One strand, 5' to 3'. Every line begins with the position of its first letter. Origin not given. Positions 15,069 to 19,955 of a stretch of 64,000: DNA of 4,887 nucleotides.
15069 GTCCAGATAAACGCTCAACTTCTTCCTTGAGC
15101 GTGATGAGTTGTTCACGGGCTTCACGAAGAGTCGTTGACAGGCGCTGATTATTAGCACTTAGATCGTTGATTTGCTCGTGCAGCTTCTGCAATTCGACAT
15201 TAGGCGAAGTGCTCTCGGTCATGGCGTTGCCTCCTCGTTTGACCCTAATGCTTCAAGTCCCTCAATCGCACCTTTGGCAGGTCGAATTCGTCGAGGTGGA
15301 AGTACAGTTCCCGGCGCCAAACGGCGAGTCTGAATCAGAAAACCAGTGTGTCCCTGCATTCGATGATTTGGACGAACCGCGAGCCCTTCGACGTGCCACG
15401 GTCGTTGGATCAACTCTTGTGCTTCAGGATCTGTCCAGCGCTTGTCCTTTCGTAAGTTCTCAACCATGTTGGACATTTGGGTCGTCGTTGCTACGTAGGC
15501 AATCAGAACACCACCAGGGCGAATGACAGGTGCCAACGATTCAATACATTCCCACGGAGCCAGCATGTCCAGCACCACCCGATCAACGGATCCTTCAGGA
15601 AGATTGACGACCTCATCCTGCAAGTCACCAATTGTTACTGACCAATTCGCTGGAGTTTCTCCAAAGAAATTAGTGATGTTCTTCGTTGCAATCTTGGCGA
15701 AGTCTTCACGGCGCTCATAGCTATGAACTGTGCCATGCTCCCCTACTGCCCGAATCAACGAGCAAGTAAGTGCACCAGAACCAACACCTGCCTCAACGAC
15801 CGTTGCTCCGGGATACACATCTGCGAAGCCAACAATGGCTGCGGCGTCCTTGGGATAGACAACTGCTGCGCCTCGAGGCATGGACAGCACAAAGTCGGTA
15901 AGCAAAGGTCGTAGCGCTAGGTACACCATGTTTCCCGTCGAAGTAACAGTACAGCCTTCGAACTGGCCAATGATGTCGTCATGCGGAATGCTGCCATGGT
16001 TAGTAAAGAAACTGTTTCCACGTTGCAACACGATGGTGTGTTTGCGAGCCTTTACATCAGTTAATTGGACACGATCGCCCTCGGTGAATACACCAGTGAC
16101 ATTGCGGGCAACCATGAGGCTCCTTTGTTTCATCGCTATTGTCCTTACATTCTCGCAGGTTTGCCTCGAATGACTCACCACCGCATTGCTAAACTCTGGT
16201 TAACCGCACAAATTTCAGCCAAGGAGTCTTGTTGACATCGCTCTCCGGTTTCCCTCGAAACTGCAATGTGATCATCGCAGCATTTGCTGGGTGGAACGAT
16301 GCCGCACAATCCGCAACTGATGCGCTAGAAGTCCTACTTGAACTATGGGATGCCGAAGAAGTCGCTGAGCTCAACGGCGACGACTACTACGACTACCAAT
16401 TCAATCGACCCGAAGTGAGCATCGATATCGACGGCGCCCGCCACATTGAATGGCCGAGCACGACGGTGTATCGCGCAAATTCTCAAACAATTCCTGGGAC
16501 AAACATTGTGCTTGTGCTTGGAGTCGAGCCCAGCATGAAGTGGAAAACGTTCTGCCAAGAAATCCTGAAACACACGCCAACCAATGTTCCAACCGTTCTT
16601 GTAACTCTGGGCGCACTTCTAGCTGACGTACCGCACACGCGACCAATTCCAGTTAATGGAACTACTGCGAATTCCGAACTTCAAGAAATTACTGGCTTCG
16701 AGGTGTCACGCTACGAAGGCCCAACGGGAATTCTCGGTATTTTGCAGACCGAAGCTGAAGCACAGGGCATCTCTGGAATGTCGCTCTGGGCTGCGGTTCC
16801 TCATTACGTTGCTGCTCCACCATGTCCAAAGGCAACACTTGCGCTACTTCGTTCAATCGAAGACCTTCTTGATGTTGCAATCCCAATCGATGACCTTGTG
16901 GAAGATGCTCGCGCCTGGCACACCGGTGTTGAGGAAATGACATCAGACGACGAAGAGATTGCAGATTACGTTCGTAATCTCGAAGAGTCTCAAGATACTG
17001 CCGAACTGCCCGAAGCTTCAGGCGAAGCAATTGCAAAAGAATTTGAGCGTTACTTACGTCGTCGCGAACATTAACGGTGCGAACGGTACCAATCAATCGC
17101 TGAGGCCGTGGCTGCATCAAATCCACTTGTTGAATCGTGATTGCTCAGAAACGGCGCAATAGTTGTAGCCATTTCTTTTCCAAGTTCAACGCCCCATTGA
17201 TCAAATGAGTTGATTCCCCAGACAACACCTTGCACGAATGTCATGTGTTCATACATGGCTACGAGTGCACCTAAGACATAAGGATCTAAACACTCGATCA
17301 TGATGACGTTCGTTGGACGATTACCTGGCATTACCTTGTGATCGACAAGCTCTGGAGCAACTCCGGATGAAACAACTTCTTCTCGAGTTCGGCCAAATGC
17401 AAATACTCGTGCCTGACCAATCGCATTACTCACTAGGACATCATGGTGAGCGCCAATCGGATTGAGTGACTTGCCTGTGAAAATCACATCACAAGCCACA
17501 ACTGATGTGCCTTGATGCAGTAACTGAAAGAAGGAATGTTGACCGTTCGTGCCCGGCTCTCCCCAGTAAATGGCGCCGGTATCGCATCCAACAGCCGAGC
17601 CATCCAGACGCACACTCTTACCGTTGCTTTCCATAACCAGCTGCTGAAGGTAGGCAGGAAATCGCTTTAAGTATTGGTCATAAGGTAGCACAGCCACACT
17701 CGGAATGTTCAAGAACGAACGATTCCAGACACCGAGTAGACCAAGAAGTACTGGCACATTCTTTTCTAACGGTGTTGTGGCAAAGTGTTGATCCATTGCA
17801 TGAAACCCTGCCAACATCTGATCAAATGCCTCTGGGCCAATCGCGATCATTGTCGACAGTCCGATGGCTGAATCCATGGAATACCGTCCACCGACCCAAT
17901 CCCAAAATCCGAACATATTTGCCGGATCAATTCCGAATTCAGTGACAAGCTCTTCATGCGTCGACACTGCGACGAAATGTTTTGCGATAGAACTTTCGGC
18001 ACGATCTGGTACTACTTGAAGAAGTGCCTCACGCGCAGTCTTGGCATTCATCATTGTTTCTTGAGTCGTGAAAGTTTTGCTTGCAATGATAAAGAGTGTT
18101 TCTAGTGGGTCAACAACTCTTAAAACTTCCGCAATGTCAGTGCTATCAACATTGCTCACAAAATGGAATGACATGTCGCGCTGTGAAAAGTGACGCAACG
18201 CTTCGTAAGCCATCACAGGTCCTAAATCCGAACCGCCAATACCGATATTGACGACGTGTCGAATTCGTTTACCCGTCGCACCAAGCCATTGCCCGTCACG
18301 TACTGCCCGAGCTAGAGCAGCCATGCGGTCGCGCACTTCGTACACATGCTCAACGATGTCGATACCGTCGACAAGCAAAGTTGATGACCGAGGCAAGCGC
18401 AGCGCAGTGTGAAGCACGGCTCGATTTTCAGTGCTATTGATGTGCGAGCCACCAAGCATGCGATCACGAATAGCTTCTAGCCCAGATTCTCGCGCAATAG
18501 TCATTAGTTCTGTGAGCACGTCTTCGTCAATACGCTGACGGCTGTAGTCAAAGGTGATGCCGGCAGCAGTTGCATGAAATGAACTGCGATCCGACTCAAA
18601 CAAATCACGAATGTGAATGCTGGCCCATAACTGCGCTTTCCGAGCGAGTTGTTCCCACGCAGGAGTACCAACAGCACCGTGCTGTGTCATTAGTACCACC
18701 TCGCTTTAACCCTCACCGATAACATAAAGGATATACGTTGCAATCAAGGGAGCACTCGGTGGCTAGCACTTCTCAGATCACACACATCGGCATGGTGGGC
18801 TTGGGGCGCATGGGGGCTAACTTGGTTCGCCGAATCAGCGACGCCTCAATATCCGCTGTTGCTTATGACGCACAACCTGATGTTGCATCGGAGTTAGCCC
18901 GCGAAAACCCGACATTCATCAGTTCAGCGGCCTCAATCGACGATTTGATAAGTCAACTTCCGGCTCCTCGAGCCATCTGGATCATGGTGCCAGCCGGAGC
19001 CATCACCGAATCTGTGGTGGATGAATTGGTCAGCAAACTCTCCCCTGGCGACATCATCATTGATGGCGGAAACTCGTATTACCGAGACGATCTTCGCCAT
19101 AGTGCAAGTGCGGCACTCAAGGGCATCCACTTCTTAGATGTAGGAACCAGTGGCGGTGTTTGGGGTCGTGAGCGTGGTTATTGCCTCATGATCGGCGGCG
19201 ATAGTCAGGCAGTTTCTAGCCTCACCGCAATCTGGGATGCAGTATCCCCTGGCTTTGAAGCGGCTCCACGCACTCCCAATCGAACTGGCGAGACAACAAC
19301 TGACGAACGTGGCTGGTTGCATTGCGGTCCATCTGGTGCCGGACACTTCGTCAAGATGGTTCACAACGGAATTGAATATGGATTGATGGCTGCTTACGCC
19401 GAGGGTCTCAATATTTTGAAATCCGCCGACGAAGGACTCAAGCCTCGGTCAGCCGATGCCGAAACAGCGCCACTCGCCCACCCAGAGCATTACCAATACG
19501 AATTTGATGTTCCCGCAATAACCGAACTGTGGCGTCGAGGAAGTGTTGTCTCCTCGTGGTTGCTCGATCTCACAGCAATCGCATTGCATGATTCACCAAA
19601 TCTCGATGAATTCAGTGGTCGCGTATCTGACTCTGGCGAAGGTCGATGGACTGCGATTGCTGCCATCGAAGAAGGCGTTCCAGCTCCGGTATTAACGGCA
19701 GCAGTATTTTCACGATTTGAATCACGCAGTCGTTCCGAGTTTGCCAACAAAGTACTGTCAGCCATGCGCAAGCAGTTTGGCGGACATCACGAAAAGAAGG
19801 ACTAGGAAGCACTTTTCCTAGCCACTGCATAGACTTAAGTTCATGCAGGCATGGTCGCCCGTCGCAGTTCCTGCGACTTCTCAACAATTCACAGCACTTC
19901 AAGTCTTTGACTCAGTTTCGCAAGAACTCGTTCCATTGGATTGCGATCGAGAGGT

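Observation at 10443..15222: Pupylation locus with no proteasome core genes: pup and pafA are 8 nt apart, and Pup ends in GGE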

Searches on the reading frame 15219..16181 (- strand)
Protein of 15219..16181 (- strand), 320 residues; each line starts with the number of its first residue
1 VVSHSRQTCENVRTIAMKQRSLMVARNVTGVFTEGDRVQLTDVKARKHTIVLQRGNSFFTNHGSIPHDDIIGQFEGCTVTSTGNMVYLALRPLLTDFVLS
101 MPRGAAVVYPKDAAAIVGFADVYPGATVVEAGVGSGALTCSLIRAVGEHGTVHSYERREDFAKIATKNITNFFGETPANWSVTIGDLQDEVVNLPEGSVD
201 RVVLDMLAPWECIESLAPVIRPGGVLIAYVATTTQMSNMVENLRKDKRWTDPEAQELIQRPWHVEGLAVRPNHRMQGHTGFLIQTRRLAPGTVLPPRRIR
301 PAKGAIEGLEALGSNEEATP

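Call 3: search_protein_families(library=ncbifam, proteins=[window:15219-16181:-])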
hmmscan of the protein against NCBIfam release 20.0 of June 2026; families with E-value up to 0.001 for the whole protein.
window:15219-16181:- (320 aa): 7 families
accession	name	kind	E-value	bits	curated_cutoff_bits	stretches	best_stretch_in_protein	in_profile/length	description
TIGR00080.1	pimt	equivalog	8e-07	29.1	159.05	1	96-186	49-136/216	protein-L-isoaspartate O-methyltransferase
NF010549.0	PRK13942.1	equivalog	1.4e-06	28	282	1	103-241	56-188/215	protein-L-isoaspartate O-methyltransferase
NF001453.0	PRK00312.1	equivalog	1.8e-06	27.7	188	1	98-248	54-195/217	protein-L-isoaspartate(D-aspartate) O-methyltransferase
TIGR02469.1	CbiT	equivalog_domain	2.8e-05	24.4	78.3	1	123-230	18-122/124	precorrin-6Y C5,15-methyltransferase (decarboxylating) subunit CbiT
NF000468.1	Erm37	exception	0.00013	22.1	350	1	111-211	19-117/179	23S rRNA (adenine(2058)-N(6))-methyltransferase Erm(37)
NF010550.0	PRK13943.1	equivalog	0.0008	18.6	359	0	114-171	70-127/322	protein-L-isoaspartate O-methyltransferase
NF001556.0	PRK00377.1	equivalog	0.00089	19.1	238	0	122-243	38-158/198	cobalt-precorrin-6Y C(15)-methyltransferase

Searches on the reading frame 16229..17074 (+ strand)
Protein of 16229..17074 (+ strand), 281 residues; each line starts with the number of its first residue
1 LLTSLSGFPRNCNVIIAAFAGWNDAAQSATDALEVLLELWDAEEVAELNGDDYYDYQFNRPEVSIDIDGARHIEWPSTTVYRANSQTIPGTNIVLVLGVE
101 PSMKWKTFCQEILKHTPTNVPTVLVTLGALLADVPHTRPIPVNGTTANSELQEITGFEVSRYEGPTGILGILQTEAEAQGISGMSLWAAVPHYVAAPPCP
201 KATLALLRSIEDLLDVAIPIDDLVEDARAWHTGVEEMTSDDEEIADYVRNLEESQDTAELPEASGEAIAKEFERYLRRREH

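Call 3: search_protein_families(library=ncbifam, proteins=[window:16229-17074:+])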
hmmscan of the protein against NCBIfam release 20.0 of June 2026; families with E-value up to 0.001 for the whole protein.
window:16229-17074:+ (281 aa): 1 family
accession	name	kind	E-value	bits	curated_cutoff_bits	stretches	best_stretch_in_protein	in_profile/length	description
TIGR00162.1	TIGR00162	hypoth_equivalog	2.8e-05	23.6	200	1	37-244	42-243/260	proteasome assembly chaperone family protein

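Call 10: search_protein_families(library=pfam, proteins=[window:16229-17074:+])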
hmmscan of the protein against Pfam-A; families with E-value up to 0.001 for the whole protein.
window:16229-17074:+ (281 aa): 1 family
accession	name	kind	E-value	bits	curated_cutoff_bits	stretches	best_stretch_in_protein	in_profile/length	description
PF09754.15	PAC2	-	6.7e-56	189.9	25.8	1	18-237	1-214/215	PAC2 family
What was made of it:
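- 16229..17074 (+): PAC2-family protein of the Rv2125 type, divergent from trmI. It has no HbYX tail (it ends ...RRREH). PF09754 at 190 bits (call 10).
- Checked: PAC2 at 16229-17074 (+) matches PF09754 with 190 bits (call 10).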

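Call 17: search_solved_structures(query=window:16229-17074:+, max_evalue=0.01)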
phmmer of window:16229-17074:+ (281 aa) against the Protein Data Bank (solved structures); distinct sequences matched with E-value up to 0.01: 5.
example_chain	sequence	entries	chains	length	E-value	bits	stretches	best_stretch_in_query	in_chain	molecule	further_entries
3mnf_A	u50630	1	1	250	3.4e-77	262.7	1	14-258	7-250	PAC2 family protein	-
5un0_1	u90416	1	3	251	6.9e-70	238.8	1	14-258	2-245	proteasome assembly chaperone 2 (PAC2) homologue Rv2125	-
2p90_A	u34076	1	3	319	3.3e-21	79.1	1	7-257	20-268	Hypothetical protein Cgl1923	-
2wam_A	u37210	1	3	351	7.6e-21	77.9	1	12-257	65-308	CONSERVED HYPOTHETICAL ALANINE AND LEUCINE RICH PROTEIN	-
3e35_A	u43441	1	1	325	7.6e-16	61.5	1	14-272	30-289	Uncharacterized protein SCO1997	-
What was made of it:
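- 16229..17074 (+): PDB 3MNF at 263 bits and 5UN0 (Rv2125) at 239 bits (call 17).
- On PAC2 family, Rv2125 subtype: 239 and 263 bits to 5UN0 and 3MNF (call 17).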

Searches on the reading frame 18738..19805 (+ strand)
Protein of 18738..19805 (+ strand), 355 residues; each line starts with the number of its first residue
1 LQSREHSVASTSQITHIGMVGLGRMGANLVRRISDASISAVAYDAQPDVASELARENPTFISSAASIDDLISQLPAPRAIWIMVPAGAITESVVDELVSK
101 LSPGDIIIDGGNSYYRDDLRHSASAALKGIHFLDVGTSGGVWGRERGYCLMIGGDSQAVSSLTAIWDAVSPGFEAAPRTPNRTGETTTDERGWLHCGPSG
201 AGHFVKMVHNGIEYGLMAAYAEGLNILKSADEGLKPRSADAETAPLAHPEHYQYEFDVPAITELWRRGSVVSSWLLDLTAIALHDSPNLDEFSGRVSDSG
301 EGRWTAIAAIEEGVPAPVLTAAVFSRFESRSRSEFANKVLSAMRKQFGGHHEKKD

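Call 50: search_protein_families(library=pfam, max_evalue=0.000001, proteins=[window:18738-19805:+])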
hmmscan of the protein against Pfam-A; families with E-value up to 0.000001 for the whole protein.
window:18738-19805:+ (355 aa): 2 families
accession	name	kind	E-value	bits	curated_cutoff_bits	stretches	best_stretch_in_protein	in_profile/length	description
PF03446.21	NAD_binding_2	-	1.1e-33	117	21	1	17-170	2-153/161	NAD binding domain of 6-phosphogluconate dehydrogenase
PF00393.24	6PGD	-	4.9e-21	75.8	27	1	202-230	1-29/290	6-phosphogluconate dehydrogenase, C-terminal domain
